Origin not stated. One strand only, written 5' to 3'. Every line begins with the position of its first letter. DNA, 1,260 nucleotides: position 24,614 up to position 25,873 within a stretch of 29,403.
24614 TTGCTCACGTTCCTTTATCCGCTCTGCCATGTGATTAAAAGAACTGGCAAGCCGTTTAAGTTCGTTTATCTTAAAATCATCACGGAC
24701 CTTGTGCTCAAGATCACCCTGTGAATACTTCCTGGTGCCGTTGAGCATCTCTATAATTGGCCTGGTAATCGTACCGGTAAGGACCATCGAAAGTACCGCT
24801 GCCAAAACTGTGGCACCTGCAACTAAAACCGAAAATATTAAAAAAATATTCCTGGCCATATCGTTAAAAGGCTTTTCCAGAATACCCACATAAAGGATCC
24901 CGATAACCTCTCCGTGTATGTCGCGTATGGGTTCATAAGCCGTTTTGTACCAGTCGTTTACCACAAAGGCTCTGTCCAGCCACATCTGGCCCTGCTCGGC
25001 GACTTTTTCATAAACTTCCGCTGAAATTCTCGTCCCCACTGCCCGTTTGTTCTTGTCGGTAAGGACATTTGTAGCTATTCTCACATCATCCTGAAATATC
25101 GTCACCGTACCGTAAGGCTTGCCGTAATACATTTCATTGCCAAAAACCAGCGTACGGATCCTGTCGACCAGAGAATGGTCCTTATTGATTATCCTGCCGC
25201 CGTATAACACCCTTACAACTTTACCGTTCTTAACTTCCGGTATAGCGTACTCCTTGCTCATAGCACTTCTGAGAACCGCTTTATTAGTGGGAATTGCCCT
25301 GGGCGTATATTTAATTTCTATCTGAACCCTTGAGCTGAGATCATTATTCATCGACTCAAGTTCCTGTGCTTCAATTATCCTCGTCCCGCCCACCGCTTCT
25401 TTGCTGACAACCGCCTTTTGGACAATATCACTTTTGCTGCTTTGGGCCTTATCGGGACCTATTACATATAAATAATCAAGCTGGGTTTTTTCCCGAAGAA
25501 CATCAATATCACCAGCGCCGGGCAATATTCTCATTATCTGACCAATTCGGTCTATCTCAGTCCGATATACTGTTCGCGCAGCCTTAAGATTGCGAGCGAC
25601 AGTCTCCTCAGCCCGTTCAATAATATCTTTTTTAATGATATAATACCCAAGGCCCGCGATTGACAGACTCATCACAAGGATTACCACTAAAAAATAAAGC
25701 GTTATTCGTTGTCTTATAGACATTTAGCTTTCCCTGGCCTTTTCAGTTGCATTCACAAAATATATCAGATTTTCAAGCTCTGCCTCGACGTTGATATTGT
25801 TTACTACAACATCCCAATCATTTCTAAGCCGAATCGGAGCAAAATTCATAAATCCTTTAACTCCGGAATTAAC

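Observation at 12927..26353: Self-contained 13-gene hydrogen module: redox repressor, kinase, tetrameric [FeFe]-hydrogenase, all maturases, ammonia-lyase and accessory regulators in one apparent operon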

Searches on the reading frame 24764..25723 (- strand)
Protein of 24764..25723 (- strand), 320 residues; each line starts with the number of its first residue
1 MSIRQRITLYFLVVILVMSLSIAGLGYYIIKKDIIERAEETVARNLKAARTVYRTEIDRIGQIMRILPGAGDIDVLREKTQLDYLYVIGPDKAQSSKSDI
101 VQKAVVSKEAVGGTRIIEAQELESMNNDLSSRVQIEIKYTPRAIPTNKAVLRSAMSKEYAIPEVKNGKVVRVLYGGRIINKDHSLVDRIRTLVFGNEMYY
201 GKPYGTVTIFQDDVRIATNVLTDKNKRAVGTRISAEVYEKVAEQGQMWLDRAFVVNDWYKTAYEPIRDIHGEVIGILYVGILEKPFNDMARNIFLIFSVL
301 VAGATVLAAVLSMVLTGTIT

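Call 42: search_solved_structures(query=window:24764-25723:-, max_evalue=1, show_alignments=2)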
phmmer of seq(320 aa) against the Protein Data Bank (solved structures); distinct sequences matched with E-value up to 1: 2.
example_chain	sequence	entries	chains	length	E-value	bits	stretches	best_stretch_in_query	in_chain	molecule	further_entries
8py1_A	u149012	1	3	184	1.6e-06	30.9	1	136-283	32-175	Methyl-accepting chemotaxis protein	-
8py0_A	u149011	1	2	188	0.00014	24.4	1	211-287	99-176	Ligand Binding domain (LBD) Chemoreceptor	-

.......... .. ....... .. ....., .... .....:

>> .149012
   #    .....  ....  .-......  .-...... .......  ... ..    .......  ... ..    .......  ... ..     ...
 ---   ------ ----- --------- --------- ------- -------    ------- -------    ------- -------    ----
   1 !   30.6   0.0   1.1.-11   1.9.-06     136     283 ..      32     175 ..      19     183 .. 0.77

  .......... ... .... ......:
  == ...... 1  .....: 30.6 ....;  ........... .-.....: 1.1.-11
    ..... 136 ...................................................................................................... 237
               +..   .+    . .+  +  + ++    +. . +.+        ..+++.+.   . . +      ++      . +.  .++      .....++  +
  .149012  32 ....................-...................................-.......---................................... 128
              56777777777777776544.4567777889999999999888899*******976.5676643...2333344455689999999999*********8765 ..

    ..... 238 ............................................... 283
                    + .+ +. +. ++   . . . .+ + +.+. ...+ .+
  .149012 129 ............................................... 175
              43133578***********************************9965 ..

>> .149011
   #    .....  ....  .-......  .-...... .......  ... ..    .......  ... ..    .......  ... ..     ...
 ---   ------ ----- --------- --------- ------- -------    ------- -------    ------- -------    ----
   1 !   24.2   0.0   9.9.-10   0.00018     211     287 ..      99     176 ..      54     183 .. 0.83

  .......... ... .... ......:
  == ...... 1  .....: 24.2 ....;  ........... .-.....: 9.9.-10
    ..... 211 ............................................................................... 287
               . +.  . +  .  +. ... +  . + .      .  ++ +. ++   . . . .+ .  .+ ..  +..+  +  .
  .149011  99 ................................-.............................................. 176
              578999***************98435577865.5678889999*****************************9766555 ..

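Call 47: find_homologous_proteins(query=window:24764-25723:-, max_evalue=0.00001)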
Query seq(320 aa) (320 aa): 903 proteins with E <= 0.00001 among 4432 candidates; the best 120 are listed.
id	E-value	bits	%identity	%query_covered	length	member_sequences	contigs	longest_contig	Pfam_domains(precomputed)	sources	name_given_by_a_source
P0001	7.2e-104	365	55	100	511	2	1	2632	PF00672.31,PF17201.11,PF17202.11,PF17203.11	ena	-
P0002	9.5e-103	362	55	100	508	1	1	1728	PF00672.31,PF17201.11,PF17202.11,PF17203.11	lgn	-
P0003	1.2e-97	345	51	100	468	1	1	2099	PF00672.31,PF17201.11,PF17202.11,PF17203.11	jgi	jgi:two-component system NtrC family sensor kinase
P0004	6.2e-96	339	54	94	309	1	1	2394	PF17201.11,PF17202.11,PF17203.11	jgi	-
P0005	1.5e-95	338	50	100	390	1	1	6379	PF00672.31,PF17201.11,PF17202.11,PF17203.11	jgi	-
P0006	3.3e-95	337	51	96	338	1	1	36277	PF17201.11,PF17202.11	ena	-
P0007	3.4e-95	337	52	99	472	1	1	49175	PF00672.31,PF17201.11,PF00512.32,PF17202.11,PF17203.11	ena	-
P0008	4.4e-95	336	53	98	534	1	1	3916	PF00672.31,PF17201.11,PF17202.11,PF17203.11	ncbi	ncbi:MAG: cache domain-containing protein, partial [Solirubrobacterales bacterium]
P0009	3.9e-94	333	52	100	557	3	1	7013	PF00672.31,PF17201.11,PF02518.32,PF17202.11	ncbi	-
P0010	2.7e-93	330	54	92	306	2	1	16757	PF17201.11,PF17202.11,PF17203.11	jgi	jgi:two-component system NtrC family sensor kinase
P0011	8.0e-92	326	52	96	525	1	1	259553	PF00672.31,PF17201.11,PF17202.11,PF17203.11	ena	-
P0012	1.5e-91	325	52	93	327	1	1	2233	PF17201.11,PF17202.11,PF17203.11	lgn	-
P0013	3.6e-91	324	49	100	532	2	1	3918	PF00672.31,PF17201.11,PF17202.11,PF17203.11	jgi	-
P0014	2.0e-90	321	49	99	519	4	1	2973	PF00672.31,PF17201.11,PF00512.32,PF17202.11,PF17203.11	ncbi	ncbi:MAG: cache domain-containing protein, partial [Planctomycetota bacterium]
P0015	1.6e-89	318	49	97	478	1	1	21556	PF00672.31,PF17201.11,PF00512.32,PF17202.11,PF17203.11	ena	-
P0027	2.6e-79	285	46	98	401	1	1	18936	PF00672.31,PF17201.11,PF17202.11,PF17203.11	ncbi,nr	ncbi:MAG: cache domain-containing protein, partial [Candidatus Omnitrophica bacterium]|nr:cache doma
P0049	6.1e-69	251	39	100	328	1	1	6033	PF17201.11,PF17202.11,PF17203.11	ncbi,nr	ncbi:MAG: cache domain-containing protein, partial [Spirochaetes bacterium]|nr:cache domain-containi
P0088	3.6e-55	205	45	71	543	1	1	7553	PF00672.31,PF17201.11,PF02518.32,PF00512.32,PF17202.11,PF17203.11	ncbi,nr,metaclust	ncbi:MAG: hypothetical protein AMJ43_00505 [Coxiella sp. DG_40]|nr:MAG: hypothetical protein AMJ43_0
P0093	3.9e-54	202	36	100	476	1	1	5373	PF00672.31,PF17201.11,PF14827.13,PF09308.18,PF00512.32,PF17202.11,PF17203.11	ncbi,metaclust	ncbi:MAG: hypothetical protein AMJ42_05205, partial [Deltaproteobacteria bacterium DG_8]|metaclust:s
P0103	2.7e-52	196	35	99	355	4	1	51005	PF17201.11,PF09308.18,PF17202.11,PF17203.11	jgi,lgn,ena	-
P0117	2.3e-51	193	35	93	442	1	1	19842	PF00672.31,PF17201.11,PF17202.11,PF17203.11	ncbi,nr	ncbi:MAG: HAMP domain-containing protein, partial [Candidatus Aminicenantes bacterium]|nr:HAMP domai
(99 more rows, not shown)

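Call 50: find_encoding_contigs(protein=P0103, flank=10000, max_places=3)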
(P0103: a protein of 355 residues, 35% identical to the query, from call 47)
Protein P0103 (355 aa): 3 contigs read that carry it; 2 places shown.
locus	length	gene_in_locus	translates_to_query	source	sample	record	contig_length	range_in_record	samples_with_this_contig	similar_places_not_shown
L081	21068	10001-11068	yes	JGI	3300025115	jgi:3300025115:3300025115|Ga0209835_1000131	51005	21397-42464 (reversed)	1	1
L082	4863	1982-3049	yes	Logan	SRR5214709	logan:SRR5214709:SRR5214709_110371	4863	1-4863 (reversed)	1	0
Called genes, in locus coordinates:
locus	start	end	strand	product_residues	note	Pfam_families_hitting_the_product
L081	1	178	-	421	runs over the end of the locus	PF01136:Peptidase_U32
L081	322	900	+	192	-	PF02777:Sod_Fe_C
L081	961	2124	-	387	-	PF00155:Aminotran_1_2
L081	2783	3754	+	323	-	PF12728:HTH_17, PF12727:PBP_like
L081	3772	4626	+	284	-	PF12849:PBP_like_2, PF13531:SBP_bac_11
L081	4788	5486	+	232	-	PF00528:BPD_transp_1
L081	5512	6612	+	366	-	PF00005:ABC_tran, PF13304:AAA_21 (weak), PF08402:TOBE_2 (weak), PF03459:TOBE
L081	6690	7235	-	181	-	PF03843:Slp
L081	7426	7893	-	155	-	PF03449:GreA_GreB_N, PF01272:GreA_GreB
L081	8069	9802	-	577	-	PF01039:Carboxyl_trans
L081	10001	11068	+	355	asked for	PF09308:LuxQ-periplasm (faint), PF17203:sCache_3_2 (faint), PF17201:Cache_3-Cache_2, PF17202:sCache_3_3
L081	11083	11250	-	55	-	-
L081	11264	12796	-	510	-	PF13541:ChlI, PF05496:RuvB_N (faint), PF01078:Mg_chelatase, PF07728:AAA_5, PF00493:MCM (weak), PF13335:Mg_chelatase_C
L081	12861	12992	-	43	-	-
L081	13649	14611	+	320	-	PF00480:ROK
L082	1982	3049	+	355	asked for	PF09308:LuxQ-periplasm (faint), PF17203:sCache_3_2 (faint), PF17201:Cache_3-Cache_2, PF17202:sCache_3_3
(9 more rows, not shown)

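Call 51: find_encoding_contigs(protein=P0027, flank=10000, max_places=2)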
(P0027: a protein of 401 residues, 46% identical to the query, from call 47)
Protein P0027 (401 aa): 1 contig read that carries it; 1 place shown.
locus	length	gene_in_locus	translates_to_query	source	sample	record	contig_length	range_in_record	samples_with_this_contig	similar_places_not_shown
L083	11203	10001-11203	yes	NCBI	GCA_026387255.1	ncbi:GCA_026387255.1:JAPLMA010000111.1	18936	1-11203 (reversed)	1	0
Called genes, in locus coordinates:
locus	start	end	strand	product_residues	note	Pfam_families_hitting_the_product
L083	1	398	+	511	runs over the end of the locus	PF02874:ATP-synt_ab_N, PF00006:ATP-synt_ab, PF00306:ATP-synt_ab_C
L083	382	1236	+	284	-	PF00231:ATP-synt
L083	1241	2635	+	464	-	PF02874:ATP-synt_ab_N, PF00006:ATP-synt_ab, PF22919:ATP-synt_VA_C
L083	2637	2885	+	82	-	PF02823:ATP-synt_DE_N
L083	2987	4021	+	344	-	PF12797:Fer4_2 (faint), PF17179:Fer4_22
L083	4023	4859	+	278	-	PF00970:FAD_binding_6, PF00175:NAD_binding_1, PF10418:DHODB_Fe-S_bind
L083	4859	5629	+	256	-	PF01058:Oxidored_q6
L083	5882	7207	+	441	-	PF27537:HoxH (weak), PF00374:NiFeSe_Hases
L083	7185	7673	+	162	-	PF01750:HycI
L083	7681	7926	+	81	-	PF01155:HypA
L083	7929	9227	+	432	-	PF01455:HupF_HypC, PF04055:Radical_SAM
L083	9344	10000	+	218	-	PF06971:Put_DNA-bind_N, PF02629:CoA_binding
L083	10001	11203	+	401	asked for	PF17203:sCache_3_2 (weak), PF17201:Cache_3-Cache_2, PF17202:sCache_3_3, PF00672:HAMP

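Call 52: find_encoding_contigs(protein=P0117, flank=10000, max_places=2)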
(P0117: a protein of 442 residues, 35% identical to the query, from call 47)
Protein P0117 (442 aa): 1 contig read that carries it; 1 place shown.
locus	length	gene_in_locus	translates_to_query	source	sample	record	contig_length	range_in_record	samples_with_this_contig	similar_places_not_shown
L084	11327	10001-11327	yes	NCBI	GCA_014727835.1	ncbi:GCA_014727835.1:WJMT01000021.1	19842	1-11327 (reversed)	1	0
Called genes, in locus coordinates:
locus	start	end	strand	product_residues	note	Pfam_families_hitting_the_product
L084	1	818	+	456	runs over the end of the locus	PF12838:Fer4_7 (weak), PF13187:Fer4_9 (weak), PF13237:Fer4_10, PF25160:LdpA_Fe-S-bd (weak), PF00037:Fer4 (weak), PF12837:Fer4_6 (weak), PF02906:Fe_hyd_lg_C, PF04060:FeS, +1 more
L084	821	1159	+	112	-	-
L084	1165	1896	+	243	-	PF02811:PHP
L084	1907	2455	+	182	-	PF02518:HATPase_c, PF13589:HATPase_c_3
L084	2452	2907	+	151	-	PF01257:2Fe-2S_thioredx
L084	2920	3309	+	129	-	-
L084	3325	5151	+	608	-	PF01257:2Fe-2S_thioredx (weak), PF01512:Complex1_51K, PF10531:SLBB (weak), PF10589:NADH_4Fe-4S, PF14697:Fer4_21 (weak), PF00037:Fer4 (weak)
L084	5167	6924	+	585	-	PF13510:Fer2_4, PF12838:Fer4_7, PF14697:Fer4_21, PF00037:Fer4 (weak), PF13237:Fer4_10, PF14697:Fer4_21, PF12838:Fer4_7, PF13187:Fer4_9, +5 more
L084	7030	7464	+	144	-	PF02662:FlpD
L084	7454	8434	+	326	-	PF01058:Oxidored_q6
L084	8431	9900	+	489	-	PF27537:HoxH, PF00374:NiFeSe_Hases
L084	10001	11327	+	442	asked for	PF17201:Cache_3-Cache_2, PF17202:sCache_3_3, PF17203:sCache_3_2 (weak), PF00672:HAMP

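Call 53: find_encoding_contigs(protein=P0093, flank=10000, max_places=2)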
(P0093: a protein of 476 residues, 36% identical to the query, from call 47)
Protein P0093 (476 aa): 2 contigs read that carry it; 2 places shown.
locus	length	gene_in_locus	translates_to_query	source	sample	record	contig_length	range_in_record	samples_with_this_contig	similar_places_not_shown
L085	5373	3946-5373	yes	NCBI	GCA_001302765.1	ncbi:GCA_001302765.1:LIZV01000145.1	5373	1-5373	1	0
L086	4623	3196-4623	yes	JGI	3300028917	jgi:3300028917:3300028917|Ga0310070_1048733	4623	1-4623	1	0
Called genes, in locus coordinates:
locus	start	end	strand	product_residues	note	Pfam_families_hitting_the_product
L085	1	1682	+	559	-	PF00384:Molybdopterin, PF01568:Molydop_binding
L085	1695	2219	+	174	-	PF01257:2Fe-2S_thioredx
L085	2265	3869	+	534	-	PF01512:Complex1_51K, PF10589:NADH_4Fe-4S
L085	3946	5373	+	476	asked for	PF09308:LuxQ-periplasm (faint), PF14827:dCache_3 (weak), PF17201:Cache_3-Cache_2, PF17202:sCache_3_3, PF17203:sCache_3_2, PF00672:HAMP, PF00512:HisKA (weak)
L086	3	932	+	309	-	?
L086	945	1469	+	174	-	PF01257:2Fe-2S_thioredx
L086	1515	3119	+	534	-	PF01512:Complex1_51K, PF10589:NADH_4Fe-4S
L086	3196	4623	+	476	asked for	PF09308:LuxQ-periplasm (faint), PF14827:dCache_3 (weak), PF17201:Cache_3-Cache_2, PF17202:sCache_3_3, PF17203:sCache_3_2, PF00672:HAMP, PF00512:HisKA (weak)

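Call 54: find_encoding_contigs(protein=P0049, flank=10000, max_places=2)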
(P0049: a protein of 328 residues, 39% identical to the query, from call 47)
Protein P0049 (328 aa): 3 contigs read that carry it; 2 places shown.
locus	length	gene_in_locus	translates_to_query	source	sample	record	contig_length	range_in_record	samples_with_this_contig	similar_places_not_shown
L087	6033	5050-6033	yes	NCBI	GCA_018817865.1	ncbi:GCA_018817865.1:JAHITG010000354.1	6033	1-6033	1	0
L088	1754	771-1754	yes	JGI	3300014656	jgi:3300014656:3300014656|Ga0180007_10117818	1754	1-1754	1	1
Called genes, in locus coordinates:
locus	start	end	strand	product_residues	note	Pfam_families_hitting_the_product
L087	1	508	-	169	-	?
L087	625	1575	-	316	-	-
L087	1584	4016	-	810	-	PF00150:Cellulase (weak), PF13860:FlgD_ig (weak)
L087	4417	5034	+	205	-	PF06971:Put_DNA-bind_N, PF02629:CoA_binding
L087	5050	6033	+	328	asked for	PF17201:Cache_3-Cache_2, PF17202:sCache_3_3, PF17203:sCache_3_2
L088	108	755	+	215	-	PF06971:Put_DNA-bind_N, PF02629:CoA_binding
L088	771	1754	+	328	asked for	PF17201:Cache_3-Cache_2, PF17202:sCache_3_3, PF17203:sCache_3_2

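Call 55: find_encoding_contigs(protein=P0088, flank=10000, max_places=2)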
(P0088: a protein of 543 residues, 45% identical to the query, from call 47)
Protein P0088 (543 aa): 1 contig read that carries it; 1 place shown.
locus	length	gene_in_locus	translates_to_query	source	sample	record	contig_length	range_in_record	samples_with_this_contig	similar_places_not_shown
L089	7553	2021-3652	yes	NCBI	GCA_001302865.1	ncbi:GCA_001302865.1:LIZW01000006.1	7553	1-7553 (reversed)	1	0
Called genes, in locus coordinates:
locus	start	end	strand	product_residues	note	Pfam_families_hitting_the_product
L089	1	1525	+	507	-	PF02550:AcetylCoA_hydro, PF13336:AcetylCoA_hyd_C, PF13302:Acetyltransf_3 (weak), PF00583:Acetyltransf_1, PF13420:Acetyltransf_4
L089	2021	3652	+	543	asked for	PF17203:sCache_3_2 (faint), PF17201:Cache_3-Cache_2, PF17202:sCache_3_3, PF00672:HAMP, PF00512:HisKA (weak), PF02518:HATPase_c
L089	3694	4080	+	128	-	PF00072:Response_reg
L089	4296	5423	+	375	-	PF00850:Hist_deacetyl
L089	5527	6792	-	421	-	PF07690:MFS_1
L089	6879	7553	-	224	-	PF13193:AMP-binding_C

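Call 56: predict_structure(alignment_id=A1)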
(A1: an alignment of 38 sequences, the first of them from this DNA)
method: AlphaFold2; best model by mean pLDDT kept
length: 262 residues; sequences in the alignment: 38
mean_pLDDT: 94.0   pTM: 0.91
mean pLDDT of the five models: 94.0, 93.4, 93.2, 92.5, 92.3
residues with pLDDT >= 90: 222; 70-90: 37; 50-70: 3; < 50: 0
segments of 3 or more residues with pLDDT < 50: none
pLDDT, mean of each block of 10 residues (from residue 1): 80 96 98 86 91 95 95 97 97 88 96 96 98 96 97 97 93 94 98 95 97 96 89 98 98 85 78
secondary structure, 60 per line:
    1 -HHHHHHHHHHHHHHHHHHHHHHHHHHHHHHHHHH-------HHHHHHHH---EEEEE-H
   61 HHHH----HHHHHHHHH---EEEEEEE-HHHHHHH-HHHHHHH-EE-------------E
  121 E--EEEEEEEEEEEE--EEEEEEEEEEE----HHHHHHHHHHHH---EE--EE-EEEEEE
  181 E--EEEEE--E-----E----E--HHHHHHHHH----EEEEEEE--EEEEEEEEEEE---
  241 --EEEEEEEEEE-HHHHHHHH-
elements in order: H2-35 H43-50 E54-58 H60-64 H69-77 E81-87 H89-95 H97-103 E124-135 E138-148 H153-164 E175-181 E184-188 H205-213 E218-224 E227-237 E243-252 H254-261

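Call 59: fold_search(model_id=the predicted structure, library=pdb)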
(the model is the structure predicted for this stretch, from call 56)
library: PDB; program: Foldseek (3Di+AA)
matches with E <= 10: 1611; with E <= 0.001: 154
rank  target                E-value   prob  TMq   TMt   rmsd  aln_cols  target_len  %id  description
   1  9heh                  9.4e-09  1.00  0.43  0.41  11.2       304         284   13  Structure of the ligand binding domain of the chemoreceptor MkcA (DSOMK10_RS0100305) of Dickeya solani MK10 in complex w (released 2025-08-06)
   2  8py0_B                2.3e-08  1.00  0.37  0.60   2.3       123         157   24  Sensor domain of Oscillibacter ruminantium chemoreceptor in complex with formate. (released 2025-02-12)
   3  8py0_A                2.6e-08  1.00  0.37  0.60   2.1       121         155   24  Sensor domain of Oscillibacter ruminantium chemoreceptor in complex with formate. (released 2025-02-12)
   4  6fu4_A                7.2e-08  1.00  0.39  0.36  11.6       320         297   12  Ligand binding domain (LBD) of the p. aeruginosa histamine receptor TlpQ (released 2018-05-16)
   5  9kp3_A                7.6e-08  1.00  0.40  0.37   9.2       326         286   11  Ligand binding domain of Pseudomonas Aeruginosa PAO1 chemoreceptor TlpQ in complex with MHF (released 2025-11-26)
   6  8py1_A                8.7e-08  1.00  0.35  0.57   9.0       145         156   22  Sensor domain of Asticcacaulis benevestitus chemoreceptor in complex with formate. (released 2025-02-12)
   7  7prq_A                1.2e-07  1.00  0.46  0.41  10.9       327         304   10  Structure of the ligand binding domain of the PctD (PA4633) chemoreceptor of Pseudomonas aeruginosa PAO1 in complex wi (released 2022-05-11)
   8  8py1_C                1.4e-07  1.00  0.34  0.56   9.0       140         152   22  Sensor domain of Asticcacaulis benevestitus chemoreceptor in complex with formate. (released 2025-02-12)
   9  6fu4_B                1.4e-07  1.00  0.38  0.36  11.0       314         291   10  Ligand binding domain (LBD) of the p. aeruginosa histamine receptor TlpQ (released 2018-05-16)
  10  8py1_B                1.7e-07  1.00  0.35  0.57   9.1       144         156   23  Sensor domain of Asticcacaulis benevestitus chemoreceptor in complex with formate. (released 2025-02-12)
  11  6fu4_D                2.0e-07  1.00  0.33  0.31  12.8       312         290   12  Ligand binding domain (LBD) of the p. aeruginosa histamine receptor TlpQ (released 2018-05-16)
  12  6fu4_C                2.1e-07  1.00  0.40  0.37  11.5       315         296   13  Ligand binding domain (LBD) of the p. aeruginosa histamine receptor TlpQ (released 2018-05-16)
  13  5t65_B                2.6e-07  1.00  0.46  0.49   7.1       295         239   12  LIGAND BINDING DOMAIN OF PSEUDOMONAS AERUGINOSA PAO1 AMINO ACID CHEMORECEPTOR PCTA IN COMPLEX WITH L-ILE (released 2017-09-13)
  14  9kp3_B                3.1e-07  1.00  0.36  0.34   9.6       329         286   12  Ligand binding domain of Pseudomonas Aeruginosa PAO1 chemoreceptor TlpQ in complex with MHF (released 2025-11-26)
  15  9a5d_A                6.2e-07  0.99  0.22  0.12  50.4       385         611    9  Integrative model of WALK-YYCH by crosslinking MS and deep learning (released 2024-09-18)
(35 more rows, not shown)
